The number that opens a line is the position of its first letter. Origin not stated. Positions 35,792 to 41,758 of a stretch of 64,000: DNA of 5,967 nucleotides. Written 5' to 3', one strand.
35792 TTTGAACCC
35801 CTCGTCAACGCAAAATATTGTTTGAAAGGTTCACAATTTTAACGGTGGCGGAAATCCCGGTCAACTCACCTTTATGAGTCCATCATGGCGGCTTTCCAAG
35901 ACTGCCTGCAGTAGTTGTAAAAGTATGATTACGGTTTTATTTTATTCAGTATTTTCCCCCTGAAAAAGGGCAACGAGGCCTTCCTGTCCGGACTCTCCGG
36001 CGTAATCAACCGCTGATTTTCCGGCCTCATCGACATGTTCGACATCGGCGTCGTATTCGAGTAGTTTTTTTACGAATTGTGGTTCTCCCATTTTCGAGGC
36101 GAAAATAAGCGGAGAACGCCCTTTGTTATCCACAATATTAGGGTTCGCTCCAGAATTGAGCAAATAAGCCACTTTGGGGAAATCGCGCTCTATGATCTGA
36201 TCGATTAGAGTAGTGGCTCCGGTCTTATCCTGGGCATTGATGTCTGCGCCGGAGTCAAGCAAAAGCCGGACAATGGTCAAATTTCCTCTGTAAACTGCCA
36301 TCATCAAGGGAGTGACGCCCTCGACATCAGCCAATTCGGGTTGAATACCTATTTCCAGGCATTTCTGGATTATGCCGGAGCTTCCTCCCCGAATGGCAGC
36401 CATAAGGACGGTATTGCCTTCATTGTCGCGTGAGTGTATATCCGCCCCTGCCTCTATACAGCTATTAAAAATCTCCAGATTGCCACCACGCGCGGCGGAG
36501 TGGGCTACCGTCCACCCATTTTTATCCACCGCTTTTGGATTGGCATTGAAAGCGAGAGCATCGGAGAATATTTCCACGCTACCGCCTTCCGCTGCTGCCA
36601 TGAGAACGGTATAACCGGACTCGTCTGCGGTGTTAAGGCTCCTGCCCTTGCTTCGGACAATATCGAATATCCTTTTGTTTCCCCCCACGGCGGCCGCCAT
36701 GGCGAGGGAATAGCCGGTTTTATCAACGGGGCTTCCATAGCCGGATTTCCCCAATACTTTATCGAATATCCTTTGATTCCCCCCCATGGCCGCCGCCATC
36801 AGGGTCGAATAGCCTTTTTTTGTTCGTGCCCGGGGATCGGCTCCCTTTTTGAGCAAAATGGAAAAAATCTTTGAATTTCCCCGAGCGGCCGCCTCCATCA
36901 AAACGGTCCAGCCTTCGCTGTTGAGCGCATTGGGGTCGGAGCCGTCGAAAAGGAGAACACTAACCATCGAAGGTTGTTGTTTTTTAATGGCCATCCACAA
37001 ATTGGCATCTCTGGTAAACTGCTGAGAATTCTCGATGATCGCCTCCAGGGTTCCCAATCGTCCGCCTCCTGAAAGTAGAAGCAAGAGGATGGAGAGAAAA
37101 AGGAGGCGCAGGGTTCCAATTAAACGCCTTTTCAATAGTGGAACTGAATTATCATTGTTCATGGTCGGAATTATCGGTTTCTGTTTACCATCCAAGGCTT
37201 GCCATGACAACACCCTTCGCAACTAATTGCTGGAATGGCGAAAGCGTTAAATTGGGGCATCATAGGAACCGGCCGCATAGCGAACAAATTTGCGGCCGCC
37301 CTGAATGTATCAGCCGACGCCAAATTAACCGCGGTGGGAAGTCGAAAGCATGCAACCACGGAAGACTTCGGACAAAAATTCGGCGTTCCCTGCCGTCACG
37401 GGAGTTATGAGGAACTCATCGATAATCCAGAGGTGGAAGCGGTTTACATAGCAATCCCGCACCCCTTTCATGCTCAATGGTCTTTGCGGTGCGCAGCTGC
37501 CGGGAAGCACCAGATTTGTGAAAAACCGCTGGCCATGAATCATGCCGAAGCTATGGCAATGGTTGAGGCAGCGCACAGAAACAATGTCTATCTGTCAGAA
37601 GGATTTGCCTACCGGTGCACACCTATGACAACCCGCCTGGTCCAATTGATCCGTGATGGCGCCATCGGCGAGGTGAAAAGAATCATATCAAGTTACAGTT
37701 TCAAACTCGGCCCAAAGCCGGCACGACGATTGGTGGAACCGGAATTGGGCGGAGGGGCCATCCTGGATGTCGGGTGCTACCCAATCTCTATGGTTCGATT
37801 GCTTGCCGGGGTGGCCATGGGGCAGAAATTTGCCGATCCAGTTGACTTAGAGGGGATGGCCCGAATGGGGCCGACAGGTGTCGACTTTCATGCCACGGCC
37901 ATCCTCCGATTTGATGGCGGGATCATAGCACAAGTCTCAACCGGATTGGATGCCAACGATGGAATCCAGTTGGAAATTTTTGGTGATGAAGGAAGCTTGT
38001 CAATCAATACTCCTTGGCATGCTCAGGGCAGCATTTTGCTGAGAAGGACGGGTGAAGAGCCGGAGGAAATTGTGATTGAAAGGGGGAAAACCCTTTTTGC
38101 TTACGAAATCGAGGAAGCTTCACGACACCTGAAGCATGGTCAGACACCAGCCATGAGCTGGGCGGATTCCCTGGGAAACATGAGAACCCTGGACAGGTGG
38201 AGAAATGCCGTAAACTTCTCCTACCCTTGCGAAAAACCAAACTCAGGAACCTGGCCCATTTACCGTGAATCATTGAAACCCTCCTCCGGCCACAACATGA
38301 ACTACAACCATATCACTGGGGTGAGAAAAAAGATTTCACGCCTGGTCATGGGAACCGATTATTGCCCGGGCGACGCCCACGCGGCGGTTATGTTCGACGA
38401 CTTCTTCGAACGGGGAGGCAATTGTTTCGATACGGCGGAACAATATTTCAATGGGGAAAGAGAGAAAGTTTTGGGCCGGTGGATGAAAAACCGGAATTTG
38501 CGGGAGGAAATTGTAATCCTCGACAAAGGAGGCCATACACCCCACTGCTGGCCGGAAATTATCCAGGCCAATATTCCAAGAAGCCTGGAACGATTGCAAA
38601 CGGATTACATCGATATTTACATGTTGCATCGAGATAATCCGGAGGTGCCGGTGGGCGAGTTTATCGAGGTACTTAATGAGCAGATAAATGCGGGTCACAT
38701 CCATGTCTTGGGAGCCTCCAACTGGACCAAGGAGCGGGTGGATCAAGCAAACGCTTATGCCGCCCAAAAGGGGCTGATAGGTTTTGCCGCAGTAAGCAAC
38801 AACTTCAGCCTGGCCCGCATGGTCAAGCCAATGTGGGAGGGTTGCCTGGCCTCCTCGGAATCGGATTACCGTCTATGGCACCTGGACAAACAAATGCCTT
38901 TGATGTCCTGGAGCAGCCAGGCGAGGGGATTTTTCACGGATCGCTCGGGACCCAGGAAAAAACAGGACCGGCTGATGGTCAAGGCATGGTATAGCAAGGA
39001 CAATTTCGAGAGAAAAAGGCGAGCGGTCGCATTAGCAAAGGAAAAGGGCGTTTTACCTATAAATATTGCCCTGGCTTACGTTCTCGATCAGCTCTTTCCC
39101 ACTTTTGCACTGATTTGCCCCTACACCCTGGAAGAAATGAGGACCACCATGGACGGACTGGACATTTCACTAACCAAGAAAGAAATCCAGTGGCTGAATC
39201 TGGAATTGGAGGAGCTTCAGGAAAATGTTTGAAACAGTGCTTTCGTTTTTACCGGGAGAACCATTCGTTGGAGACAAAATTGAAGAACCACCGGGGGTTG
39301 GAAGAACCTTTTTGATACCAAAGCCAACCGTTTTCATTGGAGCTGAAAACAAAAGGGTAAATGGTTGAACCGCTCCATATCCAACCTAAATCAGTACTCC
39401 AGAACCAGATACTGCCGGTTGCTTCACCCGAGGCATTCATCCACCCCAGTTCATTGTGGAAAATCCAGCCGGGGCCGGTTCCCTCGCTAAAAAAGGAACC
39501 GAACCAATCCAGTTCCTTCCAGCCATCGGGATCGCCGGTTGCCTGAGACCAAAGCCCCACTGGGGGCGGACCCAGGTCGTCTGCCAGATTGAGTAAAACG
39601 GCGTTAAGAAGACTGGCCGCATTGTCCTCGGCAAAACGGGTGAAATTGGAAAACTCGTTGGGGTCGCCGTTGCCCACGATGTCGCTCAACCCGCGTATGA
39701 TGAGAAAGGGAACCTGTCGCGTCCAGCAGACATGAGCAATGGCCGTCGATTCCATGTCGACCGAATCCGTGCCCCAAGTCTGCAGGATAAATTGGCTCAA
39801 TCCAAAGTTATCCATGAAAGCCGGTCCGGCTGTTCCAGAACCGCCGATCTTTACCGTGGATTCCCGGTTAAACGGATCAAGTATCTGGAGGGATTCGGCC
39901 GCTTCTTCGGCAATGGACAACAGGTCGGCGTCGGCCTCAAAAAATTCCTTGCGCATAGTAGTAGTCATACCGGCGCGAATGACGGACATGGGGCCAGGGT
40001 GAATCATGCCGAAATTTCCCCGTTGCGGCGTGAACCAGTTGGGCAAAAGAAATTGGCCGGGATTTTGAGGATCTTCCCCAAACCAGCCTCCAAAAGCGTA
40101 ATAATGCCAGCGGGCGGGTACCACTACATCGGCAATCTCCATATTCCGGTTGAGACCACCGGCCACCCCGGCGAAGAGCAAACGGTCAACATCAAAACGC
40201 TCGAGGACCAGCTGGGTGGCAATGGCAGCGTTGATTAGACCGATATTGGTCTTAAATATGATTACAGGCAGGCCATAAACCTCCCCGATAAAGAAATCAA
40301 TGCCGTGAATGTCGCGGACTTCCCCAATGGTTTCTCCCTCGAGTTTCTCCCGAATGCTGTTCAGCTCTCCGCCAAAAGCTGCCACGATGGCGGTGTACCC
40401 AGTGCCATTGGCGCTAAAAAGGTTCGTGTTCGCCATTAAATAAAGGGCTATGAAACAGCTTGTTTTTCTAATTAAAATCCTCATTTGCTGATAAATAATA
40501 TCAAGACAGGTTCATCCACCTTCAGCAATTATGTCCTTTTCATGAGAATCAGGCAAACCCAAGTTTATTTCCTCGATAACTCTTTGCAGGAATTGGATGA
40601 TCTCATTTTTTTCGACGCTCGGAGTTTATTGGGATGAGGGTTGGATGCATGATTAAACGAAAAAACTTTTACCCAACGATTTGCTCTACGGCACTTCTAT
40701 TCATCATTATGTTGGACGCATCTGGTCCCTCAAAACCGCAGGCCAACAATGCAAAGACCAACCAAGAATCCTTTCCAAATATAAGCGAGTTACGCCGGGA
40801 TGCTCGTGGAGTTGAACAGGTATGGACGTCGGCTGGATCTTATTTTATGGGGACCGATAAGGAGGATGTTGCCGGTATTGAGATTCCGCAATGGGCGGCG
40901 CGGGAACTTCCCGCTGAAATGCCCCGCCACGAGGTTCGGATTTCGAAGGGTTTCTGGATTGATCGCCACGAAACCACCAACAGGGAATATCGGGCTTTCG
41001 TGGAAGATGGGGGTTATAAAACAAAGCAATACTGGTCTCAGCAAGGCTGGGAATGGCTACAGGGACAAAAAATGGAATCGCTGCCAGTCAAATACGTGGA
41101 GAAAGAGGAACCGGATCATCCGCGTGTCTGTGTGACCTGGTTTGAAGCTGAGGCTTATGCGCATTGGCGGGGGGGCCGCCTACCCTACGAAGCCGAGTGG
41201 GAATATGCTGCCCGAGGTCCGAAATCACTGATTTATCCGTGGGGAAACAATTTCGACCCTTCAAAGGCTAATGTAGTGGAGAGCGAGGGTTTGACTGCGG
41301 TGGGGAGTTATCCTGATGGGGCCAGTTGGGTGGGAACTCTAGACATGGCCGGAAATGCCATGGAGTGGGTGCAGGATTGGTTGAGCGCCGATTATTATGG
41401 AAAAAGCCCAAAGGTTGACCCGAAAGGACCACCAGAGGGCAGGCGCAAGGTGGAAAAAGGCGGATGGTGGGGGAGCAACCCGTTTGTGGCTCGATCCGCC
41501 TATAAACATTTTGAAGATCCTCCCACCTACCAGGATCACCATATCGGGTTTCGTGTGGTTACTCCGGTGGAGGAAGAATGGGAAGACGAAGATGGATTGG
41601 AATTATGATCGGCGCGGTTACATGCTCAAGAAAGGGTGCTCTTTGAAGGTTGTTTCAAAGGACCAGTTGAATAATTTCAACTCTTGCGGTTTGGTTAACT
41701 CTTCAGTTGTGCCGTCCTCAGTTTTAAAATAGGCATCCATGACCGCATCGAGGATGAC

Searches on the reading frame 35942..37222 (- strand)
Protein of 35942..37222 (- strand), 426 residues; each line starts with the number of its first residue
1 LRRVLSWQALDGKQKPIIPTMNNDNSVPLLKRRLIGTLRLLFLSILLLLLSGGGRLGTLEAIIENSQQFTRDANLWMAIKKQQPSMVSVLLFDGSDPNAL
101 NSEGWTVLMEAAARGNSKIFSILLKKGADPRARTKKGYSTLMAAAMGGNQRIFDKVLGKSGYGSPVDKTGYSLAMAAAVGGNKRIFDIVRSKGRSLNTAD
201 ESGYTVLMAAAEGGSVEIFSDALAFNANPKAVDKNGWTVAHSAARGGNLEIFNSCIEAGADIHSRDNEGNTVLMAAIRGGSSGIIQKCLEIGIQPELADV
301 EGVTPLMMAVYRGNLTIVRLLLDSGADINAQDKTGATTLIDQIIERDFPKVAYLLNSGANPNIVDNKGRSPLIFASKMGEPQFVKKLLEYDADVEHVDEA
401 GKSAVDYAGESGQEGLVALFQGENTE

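Call 16: search_protein_families(library=pfam, proteins=[window:35942-37222:-], max_evalue=0.001)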
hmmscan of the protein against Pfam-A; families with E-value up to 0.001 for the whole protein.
window:35942-37222:- (426 aa): 8 families
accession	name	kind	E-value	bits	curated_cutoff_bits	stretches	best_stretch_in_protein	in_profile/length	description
PF12796.13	Ank_2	-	5.7e-53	177.9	27.3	4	243-332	4-90/90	Ankyrin repeats (3 copies)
PF00023.36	Ank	-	4.9e-46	152.6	21.1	2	302-333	2-33/33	Ankyrin repeat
PF13637.12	Ank_4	-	2.9e-44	148.5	22.7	4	343-388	5-50/50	Ankyrin repeats (many copies)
PF13857.12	Ank_5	-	6.3e-42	141.6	27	5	299-340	13-53/56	Ankyrin repeats (many copies)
PF13606.12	Ank_3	-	1.4e-32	108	22.3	1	302-330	2-30/30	Ankyrin repeat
PF24521.3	Ank_KRIT1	-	1.3e-11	44.9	80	1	242-332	24-114/149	KRIT1 ankyrin-repeats domain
PF23745.1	ANK_LRRK2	-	1.8e-05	25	27.5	0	308-388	37-113/130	LRRK2 ANK repeat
PF11929.14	DUF3447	-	0.0003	21.1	26.9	0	271-290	8-27/76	Domain of unknown function (DUF3447)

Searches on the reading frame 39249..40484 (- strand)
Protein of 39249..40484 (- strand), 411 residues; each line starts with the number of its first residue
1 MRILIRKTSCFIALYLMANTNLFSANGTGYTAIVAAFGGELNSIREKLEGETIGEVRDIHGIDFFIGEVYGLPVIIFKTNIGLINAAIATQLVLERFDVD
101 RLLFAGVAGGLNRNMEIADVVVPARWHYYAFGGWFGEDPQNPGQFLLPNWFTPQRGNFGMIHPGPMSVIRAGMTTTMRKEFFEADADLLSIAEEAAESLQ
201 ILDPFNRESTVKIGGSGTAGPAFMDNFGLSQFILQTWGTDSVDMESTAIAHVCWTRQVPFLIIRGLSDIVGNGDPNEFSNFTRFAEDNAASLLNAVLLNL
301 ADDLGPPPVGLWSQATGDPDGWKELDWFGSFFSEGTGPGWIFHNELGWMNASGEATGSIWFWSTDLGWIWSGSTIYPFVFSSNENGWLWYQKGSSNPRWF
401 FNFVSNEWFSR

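Call 3: search_protein_families(library=pfam, proteins=[window:39249-40484:-], max_evalue=1)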
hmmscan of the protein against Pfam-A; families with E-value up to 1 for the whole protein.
window:39249-40484:- (411 aa): 1 family
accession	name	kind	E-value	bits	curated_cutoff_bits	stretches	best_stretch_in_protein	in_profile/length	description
PF01048.26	PNP_UDP_1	-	2.9e-35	122.2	25.1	1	32-297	3-232/233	Phosphorylase superfamily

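Call 4: search_protein_families(library=ncbifam, proteins=[window:39249-40484:-], max_evalue=1)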
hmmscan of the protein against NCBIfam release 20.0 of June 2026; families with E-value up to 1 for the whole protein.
window:39249-40484:- (411 aa): 18 families
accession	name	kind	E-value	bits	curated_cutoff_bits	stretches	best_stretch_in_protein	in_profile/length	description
NF004079.0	PRK05584.1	equivalog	1.1e-35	123.3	169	2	32-128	4-97/232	5'-methylthioadenosine/adenosylhomocysteine nucleosidase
TIGR01704.1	MTA_SAH-Nsdase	equivalog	5.9e-27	94.7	73.8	2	32-128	3-98/229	5'-methylthioadenosine/S-adenosylhomocysteine nucleosidase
NF011286.0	PRK14697.1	equivalog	1.4e-23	83.6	260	2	33-124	6-94/233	bifunctional 5'-methylthioadenosine/S-adenosylhomocysteine nucleosidase/phosphatase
NF005213.0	PRK06698.1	equivalog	1.6e-22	79.9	768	2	34-124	7-94/459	bifunctional 5'-methylthioadenosine/S-adenosylhomocysteine nucleosidase/phosphatase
NF005522.0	PRK07164.1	equivalog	9e-15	54.7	161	2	73-128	46-100/218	5'-methylthioadenosine/S-adenosylhomocysteine nucleosidase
TIGR03664.1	fut_nucase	equivalog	2.3e-13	50.4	124.7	2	32-124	2-87/228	futalosine hydrolase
TIGR03468.1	HpnG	hypoth_equivalog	1.7e-11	44.1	187.1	2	234-279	122-167/212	hopanoid-associated phosphorylase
NF005221.0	PRK06714.1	equivalog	1.2e-10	41.3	218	2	32-123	5-93/236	S-adenosylhomocysteine nucleosidase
NF004489.0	PRK05819.1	subfamily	3.3e-06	26.5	230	1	54-122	41-106/236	DeoD-type purine-nucleoside phosphorylase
NF004168.0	PRK05634.1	equivalog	0.00078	19.3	129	1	240-274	128-162/185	nucleosidase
NF005476.0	PRK07077.1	equivalog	0.00078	18.8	215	1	235-268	138-171/243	phosphorylase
NF009914.0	PRK13374.1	subfamily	0.0013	18.4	338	1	54-122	38-106/235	DeoD-type purine-nucleoside phosphorylase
NF005500.0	PRK07115.1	equivalog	0.0045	16.3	264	1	59-123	50-113/261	AMP nucleosidase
TIGR00107.1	deoD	equivalog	0.0056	16.2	232.25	1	53-123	36-103/232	purine-nucleoside phosphorylase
TIGR01705.1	MTA_SAH-nuc-hyp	equivalog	0.0086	15.9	152.2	1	238-296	142-198/212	5'-methylthioadenosine/S-adenosylhomocysteine nucleosidase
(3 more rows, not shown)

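Call 45: find_encoding_contigs(protein=window:39249-40436:-, flank=3000, max_places=3)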
Protein window:39249-40436:- (395 aa): 1 contig read that carries it; 1 place shown.
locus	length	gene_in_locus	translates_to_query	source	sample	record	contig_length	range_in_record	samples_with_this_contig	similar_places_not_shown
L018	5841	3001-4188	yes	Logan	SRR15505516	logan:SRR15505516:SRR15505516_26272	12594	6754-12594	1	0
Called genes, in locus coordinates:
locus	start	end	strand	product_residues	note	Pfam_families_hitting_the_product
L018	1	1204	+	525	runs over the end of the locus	PF01676:Metalloenzyme, PF06415:iPGM_N, PF01663:Phosphodiest (weak)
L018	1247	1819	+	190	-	-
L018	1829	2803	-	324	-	PF03781:FGE-sulfatase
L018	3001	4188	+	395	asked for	PF01048:PNP_UDP_1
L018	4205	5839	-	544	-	?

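Call 67: find_homologous_proteins(query=window:39249-40484:-, max_evalue=1e-10)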
Query window:39249-40484:- (411 aa): 69 proteins with E <= 1e-10 among 7201 candidates.
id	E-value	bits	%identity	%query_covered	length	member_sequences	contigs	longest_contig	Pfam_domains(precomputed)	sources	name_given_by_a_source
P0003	7.8e-271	917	100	96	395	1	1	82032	PF01048.27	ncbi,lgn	-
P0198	3.4e-75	272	47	66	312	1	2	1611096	PF01048.27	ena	-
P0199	4.2e-73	265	44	72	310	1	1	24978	PF01048.27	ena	-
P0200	4.4e-73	265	48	64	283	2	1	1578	PF01048.27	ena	-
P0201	2.1e-72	263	48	65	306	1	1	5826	PF01048.27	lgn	-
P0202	1.1e-71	260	46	66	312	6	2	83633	PF01048.27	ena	-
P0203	1.7e-71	260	47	65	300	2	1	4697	PF01048.27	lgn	-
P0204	4.3e-71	258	44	70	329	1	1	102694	PF01048.27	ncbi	-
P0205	1.1e-70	257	43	73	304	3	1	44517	PF01048.27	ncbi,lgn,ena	-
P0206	1.1e-69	254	46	65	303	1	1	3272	PF01048.27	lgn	-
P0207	2.0e-69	253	44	65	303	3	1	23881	PF01048.27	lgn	-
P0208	1.1e-68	250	44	65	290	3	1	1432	PF01048.27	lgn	-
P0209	6.4e-67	245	44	70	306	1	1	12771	PF01048.27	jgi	jgi:adenosylhomocysteine nucleosidase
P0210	3.1e-61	226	41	71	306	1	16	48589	PF01048.27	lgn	-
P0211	1.6e-57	214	38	73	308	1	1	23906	PF01048.27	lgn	-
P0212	7.5e-55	205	38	71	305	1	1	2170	PF01048.27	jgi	jgi:adenosylhomocysteine nucleosidase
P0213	6.3e-54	202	39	69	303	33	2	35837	PF01048.27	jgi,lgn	jgi:adenosylhomocysteine nucleosidase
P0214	2.3e-45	173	35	65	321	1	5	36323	PF01048.27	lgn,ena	-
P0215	1.6e-24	105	26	65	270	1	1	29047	PF01048.27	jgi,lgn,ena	-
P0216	3.6e-23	100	29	64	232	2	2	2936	PF01048.27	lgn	-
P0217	3.8e-19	87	27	64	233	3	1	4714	PF01048.27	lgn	-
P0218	3.3e-18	84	30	67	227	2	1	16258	PF01048.27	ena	-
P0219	1.1e-16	79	29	50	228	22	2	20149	PF01048.27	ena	-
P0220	4.6e-16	77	28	65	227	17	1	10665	PF01048.27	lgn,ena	-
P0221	5.4e-16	77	28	66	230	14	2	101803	PF01048.27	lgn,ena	-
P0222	2.2e-15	75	29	57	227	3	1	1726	PF01048.27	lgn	-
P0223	3.8e-15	74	29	58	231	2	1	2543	PF01048.27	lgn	-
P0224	7.0e-15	73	28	60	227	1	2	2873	PF01048.27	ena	-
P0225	8.8e-15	73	29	59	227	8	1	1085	PF01048.27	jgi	-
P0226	1.1e-14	72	29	58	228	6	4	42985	PF01048.27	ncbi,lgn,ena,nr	ncbi:MAG: 5'-methylthioadenosine/adenosylhomocysteine nucleosidase [Clostridiales bacterium]|nr:5'-m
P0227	1.1e-14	72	27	57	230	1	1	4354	PF01048.27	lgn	-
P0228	3.2e-14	71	27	57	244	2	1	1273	PF01048.27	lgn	-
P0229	5.0e-14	70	29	56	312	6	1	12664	PF01048.27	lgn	-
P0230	5.9e-14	70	30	50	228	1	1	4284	PF01048.27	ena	-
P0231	7.0e-14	70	25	58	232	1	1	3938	PF01048.27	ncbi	-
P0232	7.6e-14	70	26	58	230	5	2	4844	PF01048.27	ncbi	ncbi:MAG: 5'-methylthioadenosine/adenosylhomocysteine nucleosidase [Coprobacillus sp.]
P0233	8.7e-14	69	28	57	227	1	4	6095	PF01048.27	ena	-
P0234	1.2e-13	69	28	55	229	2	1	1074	PF01048.27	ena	-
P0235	2.0e-13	68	28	56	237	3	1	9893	PF01048.27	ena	-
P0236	2.0e-13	68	28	57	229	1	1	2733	PF01048.27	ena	-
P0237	3.1e-13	68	29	57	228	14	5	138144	PF01048.27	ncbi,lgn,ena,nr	ncbi:MAG: 5'-methylthioadenosine/adenosylhomocysteine nucleosidase [Spirochaetaceae bacterium]|nr:5'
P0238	3.9e-13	67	25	65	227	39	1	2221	PF01048.27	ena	-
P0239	5.0e-13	67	26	64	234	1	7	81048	PF01048.27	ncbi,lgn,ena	-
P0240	5.5e-13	67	25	58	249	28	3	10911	PF01048.27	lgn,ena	-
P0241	6.6e-13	67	28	55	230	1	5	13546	PF01048.27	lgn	-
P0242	8.2e-13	66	26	57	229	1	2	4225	PF01048.27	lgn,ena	-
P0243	8.4e-13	66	28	65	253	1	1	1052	PF01048.27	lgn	-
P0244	1.7e-12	65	24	58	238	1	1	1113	PF01048.27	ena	-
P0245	1.8e-12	65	32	17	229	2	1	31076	PF01048.27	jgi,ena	-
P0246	1.8e-12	65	26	50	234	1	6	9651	PF01048.27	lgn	-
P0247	2.1e-12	65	25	58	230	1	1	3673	PF01048.27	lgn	-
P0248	2.2e-12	65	23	59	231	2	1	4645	PF01048.27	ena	-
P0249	2.3e-12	65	26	57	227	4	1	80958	PF01048.27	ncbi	-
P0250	2.4e-12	65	26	50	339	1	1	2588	PF01048.27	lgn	-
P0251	3.2e-12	64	27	56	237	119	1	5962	PF01048.27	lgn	-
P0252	3.4e-12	64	27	58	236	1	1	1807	PF01048.27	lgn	-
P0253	4.4e-12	64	24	59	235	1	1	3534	PF01048.27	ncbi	-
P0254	5.2e-12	64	28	58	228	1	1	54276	PF01048.27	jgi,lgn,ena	-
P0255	5.6e-12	63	25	58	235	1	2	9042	PF01048.27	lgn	-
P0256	9.4e-12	63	26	50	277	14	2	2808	PF01048.27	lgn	-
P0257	1.1e-11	63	26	65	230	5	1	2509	PF01048.27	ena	-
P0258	1.1e-11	62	25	57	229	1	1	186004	PF01048.27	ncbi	-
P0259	1.2e-11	62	24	58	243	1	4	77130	PF01048.27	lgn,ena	-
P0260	1.2e-11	62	24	58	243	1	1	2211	PF01048.27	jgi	-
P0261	1.4e-11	62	29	49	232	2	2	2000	PF01048.27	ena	-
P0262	1.4e-11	62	24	61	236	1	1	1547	PF01048.27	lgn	-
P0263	1.7e-11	62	27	67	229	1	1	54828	PF01048.27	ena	-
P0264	2.3e-11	61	25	58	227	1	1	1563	PF01048.27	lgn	-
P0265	3.6e-11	61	27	65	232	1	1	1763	PF01048.27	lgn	-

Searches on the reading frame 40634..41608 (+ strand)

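Call 16: search_protein_families(library=pfam, proteins=[window:40634-41608:+], max_evalue=0.001)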
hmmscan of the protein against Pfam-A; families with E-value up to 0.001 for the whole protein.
window:40634-41608:+ (324 aa): 1 family
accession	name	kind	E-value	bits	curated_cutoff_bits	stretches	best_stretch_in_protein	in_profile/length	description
PF03781.23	FGE-sulfatase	-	2.1e-51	175.5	23.3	1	61-309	4-254/255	Sulfatase-modifying factor enzyme 1-like domain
